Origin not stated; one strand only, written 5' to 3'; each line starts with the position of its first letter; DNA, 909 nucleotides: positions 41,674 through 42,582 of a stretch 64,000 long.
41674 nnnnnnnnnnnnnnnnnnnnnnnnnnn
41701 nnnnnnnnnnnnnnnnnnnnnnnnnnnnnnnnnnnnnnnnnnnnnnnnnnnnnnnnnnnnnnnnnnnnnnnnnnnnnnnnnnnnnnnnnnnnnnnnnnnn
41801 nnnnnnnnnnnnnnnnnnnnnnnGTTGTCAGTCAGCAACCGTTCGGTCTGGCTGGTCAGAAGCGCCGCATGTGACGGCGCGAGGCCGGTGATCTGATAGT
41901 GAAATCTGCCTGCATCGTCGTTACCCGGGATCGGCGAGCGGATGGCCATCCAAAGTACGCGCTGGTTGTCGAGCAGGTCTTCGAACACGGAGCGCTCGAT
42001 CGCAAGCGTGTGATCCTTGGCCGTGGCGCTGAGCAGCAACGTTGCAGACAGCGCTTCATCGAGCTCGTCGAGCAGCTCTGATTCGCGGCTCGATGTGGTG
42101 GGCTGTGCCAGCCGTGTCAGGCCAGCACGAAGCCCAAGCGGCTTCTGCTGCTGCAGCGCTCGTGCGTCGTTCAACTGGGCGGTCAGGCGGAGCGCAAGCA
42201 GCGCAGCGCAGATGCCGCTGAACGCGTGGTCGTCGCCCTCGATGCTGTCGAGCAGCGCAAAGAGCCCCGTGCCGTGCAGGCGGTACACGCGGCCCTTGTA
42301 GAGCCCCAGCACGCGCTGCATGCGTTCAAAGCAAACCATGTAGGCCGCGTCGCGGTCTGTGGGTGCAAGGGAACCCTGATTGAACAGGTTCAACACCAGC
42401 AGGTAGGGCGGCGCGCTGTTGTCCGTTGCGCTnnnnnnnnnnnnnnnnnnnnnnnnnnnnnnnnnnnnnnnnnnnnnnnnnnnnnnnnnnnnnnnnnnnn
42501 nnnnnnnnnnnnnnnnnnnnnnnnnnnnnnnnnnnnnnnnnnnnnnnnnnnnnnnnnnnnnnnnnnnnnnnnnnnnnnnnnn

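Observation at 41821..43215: Membrane protein with a catalytically degenerate cyclase-homology domain and a 4x18-bp ATRLTT repeat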

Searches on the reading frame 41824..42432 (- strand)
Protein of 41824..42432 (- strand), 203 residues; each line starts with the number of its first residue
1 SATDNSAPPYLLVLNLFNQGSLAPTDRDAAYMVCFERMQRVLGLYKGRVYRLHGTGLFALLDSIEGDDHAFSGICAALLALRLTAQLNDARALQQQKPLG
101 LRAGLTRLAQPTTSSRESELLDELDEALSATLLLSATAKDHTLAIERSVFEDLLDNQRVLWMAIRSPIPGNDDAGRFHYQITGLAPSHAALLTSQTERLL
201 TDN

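Call 12: search_solved_structures(query=A2, max_evalue=10, show_alignments=3)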
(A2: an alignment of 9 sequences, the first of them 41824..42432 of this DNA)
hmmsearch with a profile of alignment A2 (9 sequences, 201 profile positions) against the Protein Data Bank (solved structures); distinct sequences matched with E-value up to 10: 0.

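Call 19: search_protein_representatives(alignment_id=A2)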
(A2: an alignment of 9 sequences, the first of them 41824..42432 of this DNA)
Query: 9 sequences, 201 profile positions. Proteins with E-value up to 0.001 (for the whole library): 203; up to 1e-10: 105; up to 1e-30: 21. The best 150 are listed.
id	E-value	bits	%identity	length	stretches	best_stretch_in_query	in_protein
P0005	1.1e-93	328.6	-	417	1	2-200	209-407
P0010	4.5e-75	267.8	-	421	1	3-198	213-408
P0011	2.1e-63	229.7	-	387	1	6-198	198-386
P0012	1.9e-58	213.5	-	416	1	6-199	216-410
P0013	4.0e-51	189.7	-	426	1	6-200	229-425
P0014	1.6e-43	164.8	-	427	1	5-198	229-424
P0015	2.0e-41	158.0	-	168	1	37-200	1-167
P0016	1.7e-40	154.9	-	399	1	3-197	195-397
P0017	1.0e-39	152.4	-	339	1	5-198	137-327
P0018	2.0e-39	151.5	-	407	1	3-199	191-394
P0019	1.3e-38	148.8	-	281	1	7-198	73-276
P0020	3.5e-38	147.4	-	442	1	2-198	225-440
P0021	4.2e-38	147.1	-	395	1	6-200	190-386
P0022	1.1e-36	142.6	-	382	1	3-199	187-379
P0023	1.5e-36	142.0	-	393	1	5-199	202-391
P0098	8.5e-13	64.5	-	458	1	4-198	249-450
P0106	7.5e-12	61.4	-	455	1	29-199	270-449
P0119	7.9e-10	54.8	-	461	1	20-198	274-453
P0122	1.3e-09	54.1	-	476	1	29-199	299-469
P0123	2.0e-09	53.5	-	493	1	22-198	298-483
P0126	2.7e-09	53.1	-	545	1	20-199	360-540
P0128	3.4e-09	52.7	-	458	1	40-199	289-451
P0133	5.6e-09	52.0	-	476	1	35-200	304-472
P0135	1.1e-08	51.1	-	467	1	36-198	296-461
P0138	2.3e-08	50.1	-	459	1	29-199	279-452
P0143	4.5e-08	49.1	-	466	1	36-197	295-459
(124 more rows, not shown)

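Call 24: search_protein_families(library=pfam, proteins=[P0106, P0119, P0122, P0123, P0126, P0128, P0133, P0135, P0138, P0143], max_evalue=0.01)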
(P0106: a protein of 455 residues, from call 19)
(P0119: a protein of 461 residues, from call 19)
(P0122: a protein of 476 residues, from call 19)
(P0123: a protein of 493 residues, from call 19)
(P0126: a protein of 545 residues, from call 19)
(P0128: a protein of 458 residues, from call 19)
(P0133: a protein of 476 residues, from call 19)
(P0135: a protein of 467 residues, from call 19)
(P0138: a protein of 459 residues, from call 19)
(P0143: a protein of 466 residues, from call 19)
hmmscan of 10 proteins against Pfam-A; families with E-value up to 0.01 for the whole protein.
P0106 (455 aa): 2 families
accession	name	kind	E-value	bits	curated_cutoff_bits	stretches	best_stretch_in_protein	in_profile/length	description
PF10144.15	SMP_2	-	0.00024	21.3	28.9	1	12-104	12-105/159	Bacterial virulence factor haemolysin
PF02687.27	FtsX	-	0.0037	17.7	25.5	0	135-177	42-84/120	FtsX-like permease C-terminal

P0119 (461 aa): 2 families
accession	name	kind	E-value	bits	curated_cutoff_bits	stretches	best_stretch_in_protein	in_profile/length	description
PF00211.25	Guanylate_cyc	-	2.3e-16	60.4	21.9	1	252-435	4-182/183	Adenylate and Guanylate cyclase catalytic domain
PF10144.15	SMP_2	-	0.0053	16.9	28.9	1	5-142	3-148/159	Bacterial virulence factor haemolysin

P0122 (476 aa): 2 families
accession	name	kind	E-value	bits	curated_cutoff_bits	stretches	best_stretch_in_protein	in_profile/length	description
PF00211.25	Guanylate_cyc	-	7.9e-16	58.6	21.9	1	268-443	4-176/183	Adenylate and Guanylate cyclase catalytic domain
PF10144.15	SMP_2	-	3.4e-08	33.8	28.9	1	63-160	48-154/159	Bacterial virulence factor haemolysin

P0123 (493 aa): 3 families
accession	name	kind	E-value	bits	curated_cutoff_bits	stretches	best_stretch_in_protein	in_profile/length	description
PF00211.25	Guanylate_cyc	-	8.8e-27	94.3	21.9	1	275-465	5-182/183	Adenylate and Guanylate cyclase catalytic domain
PF00672.30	HAMP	-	5.5e-17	62.3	25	1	191-242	1-52/53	HAMP domain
PF10144.15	SMP_2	-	9.7e-07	29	28.9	1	38-165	22-152/159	Bacterial virulence factor haemolysin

P0126 (545 aa): 3 families
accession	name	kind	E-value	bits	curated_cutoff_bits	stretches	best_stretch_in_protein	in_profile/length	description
PF00211.25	Guanylate_cyc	-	1.2e-31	110.2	21.9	1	338-520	4-181/183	Adenylate and Guanylate cyclase catalytic domain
PF10144.15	SMP_2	-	2.3e-11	44.1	28.9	1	23-121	5-103/159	Bacterial virulence factor haemolysin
PF00672.30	HAMP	-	1.7e-08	35.1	25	1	258-307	2-52/53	HAMP domain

P0128 (458 aa): 1 family
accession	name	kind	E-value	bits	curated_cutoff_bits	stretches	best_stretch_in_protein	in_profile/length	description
PF00211.25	Guanylate_cyc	-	6.4e-10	39.4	21.9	1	260-431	17-181/183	Adenylate and Guanylate cyclase catalytic domain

P0133 (476 aa): 2 families
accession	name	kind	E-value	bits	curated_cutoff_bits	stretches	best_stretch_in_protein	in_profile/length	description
PF10144.15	SMP_2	-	1.8e-09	37.9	28.9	1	29-159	12-151/159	Bacterial virulence factor haemolysin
PF00211.25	Guanylate_cyc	-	5.9e-08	33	21.9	1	272-424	9-156/183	Adenylate and Guanylate cyclase catalytic domain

P0135 (467 aa): 3 families
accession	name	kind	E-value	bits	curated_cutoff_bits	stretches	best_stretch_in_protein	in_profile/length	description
PF00211.25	Guanylate_cyc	-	8.1e-24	84.7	21.9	1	259-443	5-182/183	Adenylate and Guanylate cyclase catalytic domain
PF00672.30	HAMP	-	1.1e-16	61.3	25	1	176-227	2-53/53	HAMP domain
PF10144.15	SMP_2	-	0.00019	21.5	28.9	1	5-103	6-103/159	Bacterial virulence factor haemolysin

P0138 (459 aa): 1 family
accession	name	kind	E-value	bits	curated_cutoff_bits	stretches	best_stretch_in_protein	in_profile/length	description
PF00211.25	Guanylate_cyc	-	5.7e-19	68.9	21.9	1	246-432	2-181/183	Adenylate and Guanylate cyclase catalytic domain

P0143 (466 aa): 4 families
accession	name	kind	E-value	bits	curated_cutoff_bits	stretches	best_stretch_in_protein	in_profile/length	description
PF00211.25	Guanylate_cyc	-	6.3e-25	88.3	21.9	1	263-433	10-174/183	Adenylate and Guanylate cyclase catalytic domain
PF00672.30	HAMP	-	2.8e-11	44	25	1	174-226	1-53/53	HAMP domain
PF10144.15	SMP_2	-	0.0013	18.9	28.9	1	18-132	16-128/159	Bacterial virulence factor haemolysin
PF09984.15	sCache_4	-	0.0054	17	22.1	0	45-107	7-70/145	Single cache domain 4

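Call 37: list_cluster_members(proteins=[P0010, P0011, P0012, P0013, P0014, P0016, P0018, P0020, P0021, P0126])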
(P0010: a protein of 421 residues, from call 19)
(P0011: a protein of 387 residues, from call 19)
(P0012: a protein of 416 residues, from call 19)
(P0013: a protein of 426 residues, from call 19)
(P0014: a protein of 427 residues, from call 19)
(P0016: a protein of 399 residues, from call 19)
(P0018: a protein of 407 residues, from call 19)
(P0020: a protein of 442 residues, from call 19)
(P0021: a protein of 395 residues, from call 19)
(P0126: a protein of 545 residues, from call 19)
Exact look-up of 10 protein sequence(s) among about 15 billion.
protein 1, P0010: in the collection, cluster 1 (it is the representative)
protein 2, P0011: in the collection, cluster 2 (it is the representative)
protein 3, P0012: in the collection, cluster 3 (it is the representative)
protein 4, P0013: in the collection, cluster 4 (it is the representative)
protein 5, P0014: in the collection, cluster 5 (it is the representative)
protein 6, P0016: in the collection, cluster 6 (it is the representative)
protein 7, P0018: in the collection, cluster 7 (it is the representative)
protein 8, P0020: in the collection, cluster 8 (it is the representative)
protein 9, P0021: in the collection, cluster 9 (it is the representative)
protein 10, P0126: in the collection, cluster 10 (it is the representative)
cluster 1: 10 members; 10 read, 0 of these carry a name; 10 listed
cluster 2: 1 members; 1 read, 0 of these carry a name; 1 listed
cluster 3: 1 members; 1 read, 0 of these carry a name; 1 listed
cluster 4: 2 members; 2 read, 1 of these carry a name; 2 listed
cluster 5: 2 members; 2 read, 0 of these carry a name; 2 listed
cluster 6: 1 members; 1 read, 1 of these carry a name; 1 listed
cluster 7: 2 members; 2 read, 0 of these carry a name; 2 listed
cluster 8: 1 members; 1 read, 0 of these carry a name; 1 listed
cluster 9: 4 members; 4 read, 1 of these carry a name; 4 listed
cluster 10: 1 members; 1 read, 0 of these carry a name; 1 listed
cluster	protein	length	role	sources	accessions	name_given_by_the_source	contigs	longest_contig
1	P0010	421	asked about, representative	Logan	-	-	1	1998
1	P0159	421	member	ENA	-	-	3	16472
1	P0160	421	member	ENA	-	-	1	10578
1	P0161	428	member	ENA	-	-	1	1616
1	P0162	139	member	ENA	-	-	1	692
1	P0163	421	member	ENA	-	-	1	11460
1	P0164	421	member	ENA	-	-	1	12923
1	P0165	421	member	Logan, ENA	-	-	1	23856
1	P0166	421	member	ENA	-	-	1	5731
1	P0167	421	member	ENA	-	-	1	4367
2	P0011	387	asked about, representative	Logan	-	-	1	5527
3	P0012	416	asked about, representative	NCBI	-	-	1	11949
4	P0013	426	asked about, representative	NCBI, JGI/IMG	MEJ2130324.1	MAG: hypothetical protein P8Y95_01560 [Gammaproteobacteria bacterium] | uncharacterized membrane protein affecting hemolysin expression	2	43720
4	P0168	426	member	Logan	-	-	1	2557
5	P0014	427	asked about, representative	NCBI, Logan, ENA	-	-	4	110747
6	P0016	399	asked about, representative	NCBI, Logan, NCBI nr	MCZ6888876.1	MAG: hypothetical protein O7H39_10315 [Gammaproteobacteria bacterium] | hypothetical protein [Gammaproteobacteria bacterium]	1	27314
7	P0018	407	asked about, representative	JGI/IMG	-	-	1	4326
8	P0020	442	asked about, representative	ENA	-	-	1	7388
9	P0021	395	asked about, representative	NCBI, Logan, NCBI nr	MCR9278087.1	MAG: hypothetical protein NXH85_08935 [Pseudomonadaceae bacterium] | hypothetical protein [Pseudomonadaceae bacterium]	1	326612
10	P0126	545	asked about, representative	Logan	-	-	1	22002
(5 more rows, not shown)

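Call 38: find_encoding_contigs(protein=P0021, flank=6000, max_places=1)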
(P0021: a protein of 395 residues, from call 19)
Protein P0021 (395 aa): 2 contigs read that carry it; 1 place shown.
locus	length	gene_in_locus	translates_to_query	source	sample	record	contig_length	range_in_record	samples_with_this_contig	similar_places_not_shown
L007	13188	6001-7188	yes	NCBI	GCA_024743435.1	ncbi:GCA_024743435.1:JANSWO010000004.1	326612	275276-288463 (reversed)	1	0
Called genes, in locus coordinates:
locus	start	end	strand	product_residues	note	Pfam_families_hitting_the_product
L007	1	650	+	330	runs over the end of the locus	PF04055:Radical_SAM, PF13353:Fer4_12 (faint)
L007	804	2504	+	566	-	PF27104:FimW_N, PF27125:FimW_C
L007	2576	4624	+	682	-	PF00563:EAL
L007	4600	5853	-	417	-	PF13740:ACT_6, PF00702:Hydrolase, PF12710:HAD, PF08282:Hydrolase_3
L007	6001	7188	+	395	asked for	-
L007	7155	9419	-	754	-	PF00521:DNA_topoisoIV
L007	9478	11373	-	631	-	PF02518:HATPase_c, PF00204:DNA_gyraseB, PF01751:Toprim, PF00986:DNA_gyraseB_C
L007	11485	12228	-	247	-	PF00149:Metallophos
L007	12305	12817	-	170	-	PF06853:DUF1249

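Call 39: find_encoding_contigs(protein=P0014, flank=6000, max_places=1)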
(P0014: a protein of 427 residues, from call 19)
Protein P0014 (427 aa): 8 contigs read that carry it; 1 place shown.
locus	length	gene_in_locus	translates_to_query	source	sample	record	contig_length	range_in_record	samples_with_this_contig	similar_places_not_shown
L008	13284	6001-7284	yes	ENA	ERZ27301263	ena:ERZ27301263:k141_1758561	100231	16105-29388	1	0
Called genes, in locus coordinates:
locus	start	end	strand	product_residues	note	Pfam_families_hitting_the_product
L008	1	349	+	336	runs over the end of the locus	PF04055:Radical_SAM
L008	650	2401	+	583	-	PF27104:FimW_N, PF27125:FimW_C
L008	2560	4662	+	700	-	PF00990:GGDEF, PF00563:EAL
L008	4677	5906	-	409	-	PF13740:ACT_6, PF00702:Hydrolase, PF12710:HAD, PF08282:Hydrolase_3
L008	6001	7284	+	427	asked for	-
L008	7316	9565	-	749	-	PF00521:DNA_topoisoIV, PF03989:DNA_gyraseA_C (faint)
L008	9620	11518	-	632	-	PF02518:HATPase_c, PF00204:DNA_gyraseB, PF01751:Toprim, PF00986:DNA_gyraseB_C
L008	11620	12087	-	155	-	PF06853:DUF1249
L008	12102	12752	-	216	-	PF00293:NUDIX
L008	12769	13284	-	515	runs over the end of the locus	PF02321:OEP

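Call 40: find_encoding_contigs(protein=P0126, flank=6000, max_places=1)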
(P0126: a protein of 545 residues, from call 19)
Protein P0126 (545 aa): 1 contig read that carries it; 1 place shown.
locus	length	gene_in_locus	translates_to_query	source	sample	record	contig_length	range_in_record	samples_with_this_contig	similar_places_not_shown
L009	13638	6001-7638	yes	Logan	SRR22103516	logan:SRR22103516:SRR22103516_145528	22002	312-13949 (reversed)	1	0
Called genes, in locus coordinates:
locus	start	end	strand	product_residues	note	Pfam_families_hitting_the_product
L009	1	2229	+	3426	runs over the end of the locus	?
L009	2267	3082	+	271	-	PF14559:TPR_19 (faint), PF07719:TPR_2 (faint)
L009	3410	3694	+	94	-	-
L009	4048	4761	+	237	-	-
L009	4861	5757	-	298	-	PF00702:Hydrolase, PF12710:HAD, PF08282:Hydrolase_3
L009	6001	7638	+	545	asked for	PF10144:SMP_2, PF00672:HAMP, PF00211:Guanylate_cyc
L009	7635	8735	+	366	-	PF07719:TPR_2 (faint)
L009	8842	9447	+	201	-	PF01553:Acyltransferase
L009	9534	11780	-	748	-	PF00521:DNA_topoisoIV, PF03989:DNA_gyraseA_C (faint)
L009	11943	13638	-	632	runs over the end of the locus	PF02518:HATPase_c, PF00204:DNA_gyraseB, PF01751:Toprim, PF00986:DNA_gyraseB_C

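Call 41: find_encoding_contigs(protein=P0123, flank=5000, max_places=2)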
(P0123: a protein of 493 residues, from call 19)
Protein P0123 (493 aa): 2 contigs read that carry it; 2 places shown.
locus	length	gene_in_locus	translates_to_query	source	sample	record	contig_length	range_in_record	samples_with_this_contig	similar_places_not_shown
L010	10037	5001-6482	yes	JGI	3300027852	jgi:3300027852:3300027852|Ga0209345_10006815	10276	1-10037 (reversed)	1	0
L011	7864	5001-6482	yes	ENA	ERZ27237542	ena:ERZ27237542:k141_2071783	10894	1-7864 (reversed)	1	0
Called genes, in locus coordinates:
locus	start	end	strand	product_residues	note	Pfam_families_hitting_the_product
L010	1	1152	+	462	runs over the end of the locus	?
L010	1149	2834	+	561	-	PF08238:Sel1, PF00656:Peptidase_C14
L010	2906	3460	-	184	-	PF00034:Cytochrom_C (weak), PF13442:Cytochrome_CBB3 (faint)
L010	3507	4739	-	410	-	PF06888:Put_Phosphatase (faint), PF13740:ACT_6, PF00702:Hydrolase, PF12710:HAD, PF13419:HAD_2 (faint), PF08282:Hydrolase_3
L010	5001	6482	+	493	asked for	PF10144:SMP_2 (weak), PF00672:HAMP, PF00211:Guanylate_cyc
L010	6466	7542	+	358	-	-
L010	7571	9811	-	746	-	PF00521:DNA_topoisoIV, PF03989:DNA_gyraseA_C (faint)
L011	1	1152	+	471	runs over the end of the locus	PF00069:Pkinase, PF07714:PK_Tyr_Ser-Thr, PF03109:ABC1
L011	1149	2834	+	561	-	PF08238:Sel1, PF00656:Peptidase_C14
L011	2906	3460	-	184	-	PF00034:Cytochrom_C (weak), PF13442:Cytochrome_CBB3 (faint)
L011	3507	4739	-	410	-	PF06888:Put_Phosphatase (faint), PF13740:ACT_6, PF00702:Hydrolase, PF12710:HAD, PF13419:HAD_2 (faint), PF08282:Hydrolase_3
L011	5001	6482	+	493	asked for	PF10144:SMP_2 (weak), PF00672:HAMP, PF00211:Guanylate_cyc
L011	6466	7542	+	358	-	-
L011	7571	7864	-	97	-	?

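Call 42: find_encoding_contigs(protein=P0135, flank=5000, max_places=2)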
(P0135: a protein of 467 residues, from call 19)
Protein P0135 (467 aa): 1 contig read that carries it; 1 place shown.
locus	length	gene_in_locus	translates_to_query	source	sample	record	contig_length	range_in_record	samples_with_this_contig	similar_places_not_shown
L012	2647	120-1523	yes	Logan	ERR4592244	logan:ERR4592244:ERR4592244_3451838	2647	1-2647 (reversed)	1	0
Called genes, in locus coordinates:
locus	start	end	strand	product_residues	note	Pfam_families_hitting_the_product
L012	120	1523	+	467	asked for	PF00672:HAMP, PF00211:Guanylate_cyc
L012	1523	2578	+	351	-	-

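Call 43: find_encoding_contigs(protein=P0098, flank=5000, max_places=2)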
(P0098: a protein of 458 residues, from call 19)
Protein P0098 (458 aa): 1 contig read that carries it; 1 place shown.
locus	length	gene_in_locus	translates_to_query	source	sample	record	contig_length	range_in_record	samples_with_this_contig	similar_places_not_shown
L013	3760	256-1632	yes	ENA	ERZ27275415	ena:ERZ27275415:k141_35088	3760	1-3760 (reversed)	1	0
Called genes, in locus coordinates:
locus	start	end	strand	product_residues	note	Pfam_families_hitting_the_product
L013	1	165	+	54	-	?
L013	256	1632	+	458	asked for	PF00211:Guanylate_cyc (weak)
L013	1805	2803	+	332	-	PF01547:SBP_bac_1, PF13531:SBP_bac_11, PF13416:SBP_bac_8, PF13343:SBP_bac_6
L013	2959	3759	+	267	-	?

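Call 77: search_protein_families(library=pfam, proteins=[L010:6466-7542:+, L009:7635-8735:+, L012:1523-2578:+], max_evalue=1)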
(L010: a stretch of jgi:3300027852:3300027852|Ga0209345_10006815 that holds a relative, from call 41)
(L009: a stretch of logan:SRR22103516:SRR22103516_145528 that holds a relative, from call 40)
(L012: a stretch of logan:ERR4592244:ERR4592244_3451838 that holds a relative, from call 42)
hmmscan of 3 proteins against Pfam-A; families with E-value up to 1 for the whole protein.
L010:6466-7542:+ (358 aa): 2 families
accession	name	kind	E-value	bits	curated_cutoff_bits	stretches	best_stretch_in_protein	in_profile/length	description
PF14863.12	Alkyl_sulf_dimr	-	0.19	12.5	26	0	237-272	74-108/139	Alkyl sulfatase dimerisation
PF07719.23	TPR_2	-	0.33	11.6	27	1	287-317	4-34/34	Tetratricopeptide repeat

L009:7635-8735:+ (366 aa): 13 families
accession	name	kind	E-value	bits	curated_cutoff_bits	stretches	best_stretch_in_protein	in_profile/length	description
PF07719.23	TPR_2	-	2.6e-06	27.5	27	1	304-334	4-34/34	Tetratricopeptide repeat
PF13428.12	TPR_14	-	5e-05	24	23.5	1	307-341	7-41/44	Tetratricopeptide repeat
PF13174.12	TPR_6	-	0.00026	21.9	26.3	1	304-332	3-31/33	Tetratricopeptide repeat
PF13432.12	TPR_16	-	0.00033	21.5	32.7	1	306-341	2-37/65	Tetratricopeptide repeat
PF02037.33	SAP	-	0.00081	19.4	23.9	1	98-117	16-35/37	SAP domain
PF13414.12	TPR_11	-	0.002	18.2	26.8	1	308-337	1-30/42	TPR repeat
PF00515.34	TPR_1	-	0.0024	18.1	27.8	1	306-334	6-34/34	Tetratricopeptide repeat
PF12895.13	ANAPC3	-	0.0028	18.3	27.2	1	289-340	11-61/82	Anaphase-promoting complex, cyclosome, subunit 3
PF14559.12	TPR_19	-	0.004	17.9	25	1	312-343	2-33/68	Tetratricopeptide repeat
PF14863.12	Alkyl_sulf_dimr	-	0.018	15.9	26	1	302-343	70-111/139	Alkyl sulfatase dimerisation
PF07721.20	TPR_4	-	0.035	15.2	27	1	307-326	7-26/26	Tetratricopeptide repeat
PF14103.11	DUF4276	-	0.11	13.2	30.2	1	102-135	141-177/192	Domain of unknown function (DUF4276)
PF14853.12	Fis1_TPR_C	-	0.29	11.8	25.3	1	310-349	10-49/53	Fis1 C-terminal tetratricopeptide repeat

L012:1523-2578:+ (351 aa): 1 family
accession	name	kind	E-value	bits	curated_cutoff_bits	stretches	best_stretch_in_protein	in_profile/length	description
PF13428.12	TPR_14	-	0.15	13.3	23.5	0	238-276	5-43/44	Tetratricopeptide repeat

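Call 81: predict_structure(alignment_id=A5)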
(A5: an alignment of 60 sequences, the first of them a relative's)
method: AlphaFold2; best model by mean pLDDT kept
length: 493 residues; sequences in the alignment: 60
mean_pLDDT: 88.8   pTM: 0.55
mean pLDDT of the five models: 88.8, 87.9, 87.8, 87.5, 86.9
residues with pLDDT >= 90: 349; 70-90: 96; 50-70: 30; < 50: 18
segments of 3 or more residues with pLDDT < 50: 1-3, 5-16
pLDDT, mean of each block of 10 residues (from residue 1): 44 47 79 90 92 92 97 97 97 95 95 88 74 73 97 95 90 91 89 89 95 94 90 95 88 78 69 80 97 95 93 97 90 94 97 98 94 96 89 66 94 98 98 92 97 93 98 98 87 58
secondary structure, 60 per line:
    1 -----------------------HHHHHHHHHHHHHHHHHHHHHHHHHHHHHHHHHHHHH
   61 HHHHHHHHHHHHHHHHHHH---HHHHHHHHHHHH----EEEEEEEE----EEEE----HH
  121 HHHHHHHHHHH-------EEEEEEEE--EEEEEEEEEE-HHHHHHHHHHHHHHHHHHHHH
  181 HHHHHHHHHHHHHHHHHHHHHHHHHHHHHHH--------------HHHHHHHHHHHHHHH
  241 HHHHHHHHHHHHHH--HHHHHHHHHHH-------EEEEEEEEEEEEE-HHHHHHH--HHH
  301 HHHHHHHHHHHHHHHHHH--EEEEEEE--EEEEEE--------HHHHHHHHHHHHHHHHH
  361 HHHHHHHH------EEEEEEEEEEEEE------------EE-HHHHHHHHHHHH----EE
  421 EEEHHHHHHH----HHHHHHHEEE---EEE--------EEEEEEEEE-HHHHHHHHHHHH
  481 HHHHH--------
elements in order: H24-79 H83-94 E99-106 E111-114 H119-131 E139-146 E149-158 H160-211 H226-254 H257-267 E275-287 H289-295 H298-318 E321-327 E330-335 H344-368 E375-387 H403-414 E419-423 H424-430 H435-441 E442-444 E448-450 E459-467 H469-485

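Call 92: search_protein_families(library=pfam, proteins=[P0010, P0011, P0012, P0013, P0014, P0016, P0018, P0020, P0021], max_evalue=0.1)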
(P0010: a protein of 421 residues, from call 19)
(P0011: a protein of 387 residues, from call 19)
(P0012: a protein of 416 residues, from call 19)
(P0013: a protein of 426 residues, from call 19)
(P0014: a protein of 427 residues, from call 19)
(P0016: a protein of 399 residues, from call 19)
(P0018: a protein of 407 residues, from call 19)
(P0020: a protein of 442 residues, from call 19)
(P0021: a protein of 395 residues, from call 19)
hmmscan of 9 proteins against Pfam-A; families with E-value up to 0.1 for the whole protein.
P0010 (421 aa): 1 family
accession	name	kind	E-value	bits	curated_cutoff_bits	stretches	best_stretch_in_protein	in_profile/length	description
PF10144.15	SMP_2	-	0.028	14.5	28.9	1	13-94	18-102/159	Bacterial virulence factor haemolysin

P0011 (387 aa): 0 families

P0012 (416 aa): 1 family
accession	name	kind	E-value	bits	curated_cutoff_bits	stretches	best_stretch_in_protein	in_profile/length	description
PF23636.1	DUF7144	-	0.062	13.9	27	0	128-183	40-93/115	Domain of unknown function (DUF7144)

P0013 (426 aa): 1 family
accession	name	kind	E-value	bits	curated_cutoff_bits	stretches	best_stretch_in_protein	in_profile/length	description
PF10144.15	SMP_2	-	0.00083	19.5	28.9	1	39-112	34-108/159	Bacterial virulence factor haemolysin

P0014 (427 aa): 1 family
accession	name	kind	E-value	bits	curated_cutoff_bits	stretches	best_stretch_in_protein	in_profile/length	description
PF09990.14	DUF2231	-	0.025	15.1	26.4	0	140-178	89-129/139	Predicted membrane protein (DUF2231)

P0016 (399 aa): 2 families
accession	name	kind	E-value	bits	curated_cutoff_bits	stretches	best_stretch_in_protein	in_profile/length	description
PF09984.15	sCache_4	-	0.0055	17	22.1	1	54-108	14-70/145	Single cache domain 4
PF14316.11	DUF4381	-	0.092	13.5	27.2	1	153-227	18-78/145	Domain of unknown function (DUF4381)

P0018 (407 aa): 0 families

P0020 (442 aa): 4 families
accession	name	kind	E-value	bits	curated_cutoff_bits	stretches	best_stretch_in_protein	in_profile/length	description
PF10144.15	SMP_2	-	0.00012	22.2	28.9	1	12-139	15-148/159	Bacterial virulence factor haemolysin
PF09984.15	sCache_4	-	0.00069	19.9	22.1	1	38-100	6-70/145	Single cache domain 4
PF13556.12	HTH_30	-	0.061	13.6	27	0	36-55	15-34/59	PucR C-terminal helix-turn-helix domain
PF14316.11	DUF4381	-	0.065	14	27.2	0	147-202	16-75/145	Domain of unknown function (DUF4381)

P0021 (395 aa): 0 families
